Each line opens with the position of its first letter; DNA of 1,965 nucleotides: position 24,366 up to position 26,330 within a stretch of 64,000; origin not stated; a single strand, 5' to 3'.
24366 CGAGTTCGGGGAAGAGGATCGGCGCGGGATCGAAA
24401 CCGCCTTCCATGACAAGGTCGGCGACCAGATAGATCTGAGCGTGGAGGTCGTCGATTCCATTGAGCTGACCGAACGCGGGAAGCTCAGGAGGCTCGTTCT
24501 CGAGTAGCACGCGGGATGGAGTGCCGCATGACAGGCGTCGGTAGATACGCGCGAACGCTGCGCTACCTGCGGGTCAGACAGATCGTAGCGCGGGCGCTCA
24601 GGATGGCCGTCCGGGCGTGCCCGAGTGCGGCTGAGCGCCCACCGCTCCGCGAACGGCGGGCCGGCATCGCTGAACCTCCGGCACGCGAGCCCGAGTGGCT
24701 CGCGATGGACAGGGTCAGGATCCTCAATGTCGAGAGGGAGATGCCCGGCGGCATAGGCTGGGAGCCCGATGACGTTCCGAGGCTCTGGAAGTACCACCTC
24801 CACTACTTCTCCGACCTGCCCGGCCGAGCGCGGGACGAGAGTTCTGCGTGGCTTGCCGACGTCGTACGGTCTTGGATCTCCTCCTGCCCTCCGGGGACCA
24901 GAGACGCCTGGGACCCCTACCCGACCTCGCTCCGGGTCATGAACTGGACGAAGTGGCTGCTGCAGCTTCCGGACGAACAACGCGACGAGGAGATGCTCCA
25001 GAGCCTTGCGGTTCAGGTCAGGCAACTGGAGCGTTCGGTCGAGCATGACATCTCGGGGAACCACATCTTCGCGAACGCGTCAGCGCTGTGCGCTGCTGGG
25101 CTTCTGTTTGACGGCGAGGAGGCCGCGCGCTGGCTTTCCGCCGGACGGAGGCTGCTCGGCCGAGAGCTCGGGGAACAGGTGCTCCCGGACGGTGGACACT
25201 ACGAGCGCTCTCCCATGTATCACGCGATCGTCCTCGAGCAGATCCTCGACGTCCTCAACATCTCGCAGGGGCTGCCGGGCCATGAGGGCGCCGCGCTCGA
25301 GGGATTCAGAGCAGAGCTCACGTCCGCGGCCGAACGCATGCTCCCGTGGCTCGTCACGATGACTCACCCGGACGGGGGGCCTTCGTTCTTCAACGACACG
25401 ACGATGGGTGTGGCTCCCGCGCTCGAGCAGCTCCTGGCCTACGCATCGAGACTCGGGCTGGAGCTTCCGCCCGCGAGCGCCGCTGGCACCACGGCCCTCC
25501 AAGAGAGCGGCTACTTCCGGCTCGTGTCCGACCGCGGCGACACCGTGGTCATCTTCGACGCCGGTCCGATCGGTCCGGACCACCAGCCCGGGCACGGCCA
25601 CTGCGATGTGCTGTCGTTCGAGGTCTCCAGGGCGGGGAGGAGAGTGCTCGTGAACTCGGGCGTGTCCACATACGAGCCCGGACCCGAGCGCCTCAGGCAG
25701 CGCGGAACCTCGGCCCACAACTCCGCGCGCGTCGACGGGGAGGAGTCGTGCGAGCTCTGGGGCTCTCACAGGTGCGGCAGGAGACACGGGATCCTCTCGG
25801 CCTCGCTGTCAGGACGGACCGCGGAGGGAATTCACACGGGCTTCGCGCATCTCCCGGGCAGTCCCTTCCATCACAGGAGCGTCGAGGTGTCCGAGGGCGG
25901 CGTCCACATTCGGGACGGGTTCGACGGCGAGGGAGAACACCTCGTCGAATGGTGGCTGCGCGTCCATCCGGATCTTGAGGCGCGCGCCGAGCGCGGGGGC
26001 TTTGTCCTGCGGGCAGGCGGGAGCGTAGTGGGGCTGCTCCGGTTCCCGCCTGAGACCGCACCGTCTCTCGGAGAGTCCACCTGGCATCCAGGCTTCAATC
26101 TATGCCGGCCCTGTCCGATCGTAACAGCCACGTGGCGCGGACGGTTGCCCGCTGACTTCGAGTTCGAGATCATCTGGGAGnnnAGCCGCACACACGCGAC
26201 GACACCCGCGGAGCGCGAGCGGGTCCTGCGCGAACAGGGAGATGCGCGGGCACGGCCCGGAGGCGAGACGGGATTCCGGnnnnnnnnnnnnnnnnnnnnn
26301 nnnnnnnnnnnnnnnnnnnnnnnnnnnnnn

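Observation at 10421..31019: Wzx/Wzy exopolysaccharide locus predicting a glycosaminoglycan-like, C5-epimerised and possibly amide-decorated polymer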

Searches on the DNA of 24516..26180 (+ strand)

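Call 58: search_dna_similar(query=L092:11983-13608:+, collection=ecoli_genomes, mode=distant, max_rows=20, rows=spread)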
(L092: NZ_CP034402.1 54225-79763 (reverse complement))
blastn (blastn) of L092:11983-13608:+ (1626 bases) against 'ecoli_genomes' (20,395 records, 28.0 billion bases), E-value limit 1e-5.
Records with a match: 9; places in all: 9; records where one place covers at least 80% of the query: 5.
Genomes with a match: 9 of 5426; with a place that covers at least 80% of the query: 5. Places per genome that has any: lowest 1, median 1, highest 1. On chromosomes: 4 places; on plasmids: 5.
Best place of each record, by identity: >=99% 5; 60-80% 4.
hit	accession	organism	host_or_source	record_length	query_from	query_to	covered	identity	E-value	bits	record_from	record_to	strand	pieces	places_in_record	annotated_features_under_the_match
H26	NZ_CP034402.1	Escherichia coli strain CRE10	Homosapiens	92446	1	1626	100%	100.0%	0e+0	2933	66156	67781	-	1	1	heparinase II/III family protein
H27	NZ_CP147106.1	Escherichia coli strain KKa014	river water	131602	1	1626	100%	100.0%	0e+0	2933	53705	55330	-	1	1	heparinase II/III family protein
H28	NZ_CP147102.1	Escherichia coli strain KFu021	river water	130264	1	1626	100%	100.0%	0e+0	2933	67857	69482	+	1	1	heparinase II/III family protein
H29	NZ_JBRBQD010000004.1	Escherichia coli strain CH427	Homo sapiens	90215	1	1626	100%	100.0%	0e+0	2933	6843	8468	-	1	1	heparinase II/III family protein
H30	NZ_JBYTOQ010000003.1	Escherichia coli strain fS54a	Homo sapiens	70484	1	1626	100%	100.0%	0e+0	2933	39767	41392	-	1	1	heparinase II/III family protein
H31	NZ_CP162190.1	Escherichia coli strain STK77-E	Acacia, import product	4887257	210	1232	44%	68.7%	1e-28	251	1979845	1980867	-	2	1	heparinase II/III family protein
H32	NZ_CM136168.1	Escherichia coli strain PRO_A-1422-6M-A_ESBL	Homo sapiens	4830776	210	1232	44%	68.7%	1e-28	251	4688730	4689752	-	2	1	heparinase II/III family protein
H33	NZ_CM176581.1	Escherichia coli strain cS108a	Homo sapiens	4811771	210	1232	44%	68.7%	1e-28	251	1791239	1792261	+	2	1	heparinase II/III family protein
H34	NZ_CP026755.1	Escherichia coli strain AR_0077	missing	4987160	210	1232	44%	68.6%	1e-28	246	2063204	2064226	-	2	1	heparinase II/III family protein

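Call 60: get_annotated_region(hit=H34, flank=11000)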
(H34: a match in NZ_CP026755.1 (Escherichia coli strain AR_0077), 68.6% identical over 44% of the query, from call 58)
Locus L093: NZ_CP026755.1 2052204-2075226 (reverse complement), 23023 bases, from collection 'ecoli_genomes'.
description: Escherichia coli strain AR_0077 chromosome, complete genome
organism: Escherichia coli strain AR_0077 (NCBI taxid 562)
replicon: chromosome; assembly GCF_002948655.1
host: missing; source: missing; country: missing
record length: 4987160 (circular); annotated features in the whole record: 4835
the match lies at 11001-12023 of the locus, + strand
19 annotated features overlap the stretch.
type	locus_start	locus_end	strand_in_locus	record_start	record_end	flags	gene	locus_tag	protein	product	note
CDS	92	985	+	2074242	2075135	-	galF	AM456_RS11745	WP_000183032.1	UTP--glucose-1-phosphate uridylyltransferase GalF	-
CDS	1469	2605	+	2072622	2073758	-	wecB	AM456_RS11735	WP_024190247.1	non-hydrolyzing UDP-N-acetylglucosamine 2-epimerase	-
CDS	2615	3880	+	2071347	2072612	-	wecC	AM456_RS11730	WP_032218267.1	UDP-N-acetyl-D-mannosamine dehydrogenase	-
CDS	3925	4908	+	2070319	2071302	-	-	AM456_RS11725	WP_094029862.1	glycosyltransferase family 4 protein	-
CDS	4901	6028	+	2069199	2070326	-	-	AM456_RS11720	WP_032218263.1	glycosyltransferase family 4 protein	-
CDS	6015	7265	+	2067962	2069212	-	-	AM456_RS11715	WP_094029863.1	hypothetical protein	-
CDS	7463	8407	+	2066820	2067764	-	-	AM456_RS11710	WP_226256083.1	hypothetical protein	-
CDS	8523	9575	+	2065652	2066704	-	-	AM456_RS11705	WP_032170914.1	acyltransferase family protein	-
CDS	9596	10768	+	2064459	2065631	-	-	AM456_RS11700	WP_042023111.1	glycosyltransferase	-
CDS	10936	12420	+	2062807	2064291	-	-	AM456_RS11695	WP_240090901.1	heparinase II/III family protein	-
CDS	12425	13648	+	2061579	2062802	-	-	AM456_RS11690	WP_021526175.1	glycosyltransferase family 4 protein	-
CDS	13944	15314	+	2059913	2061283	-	cpsG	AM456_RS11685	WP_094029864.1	colanic acid biosynthesis phosphomannomutase CpsG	-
CDS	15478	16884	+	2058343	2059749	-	gndA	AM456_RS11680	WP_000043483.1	NADP-dependent phosphogluconate dehydrogenase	-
CDS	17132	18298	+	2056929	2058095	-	ugd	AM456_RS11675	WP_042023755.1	UDP-glucose 6-dehydrogenase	-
CDS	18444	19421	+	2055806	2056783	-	wzzB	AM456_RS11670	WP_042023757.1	LPS O-antigen chain length determinant protein WzzB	-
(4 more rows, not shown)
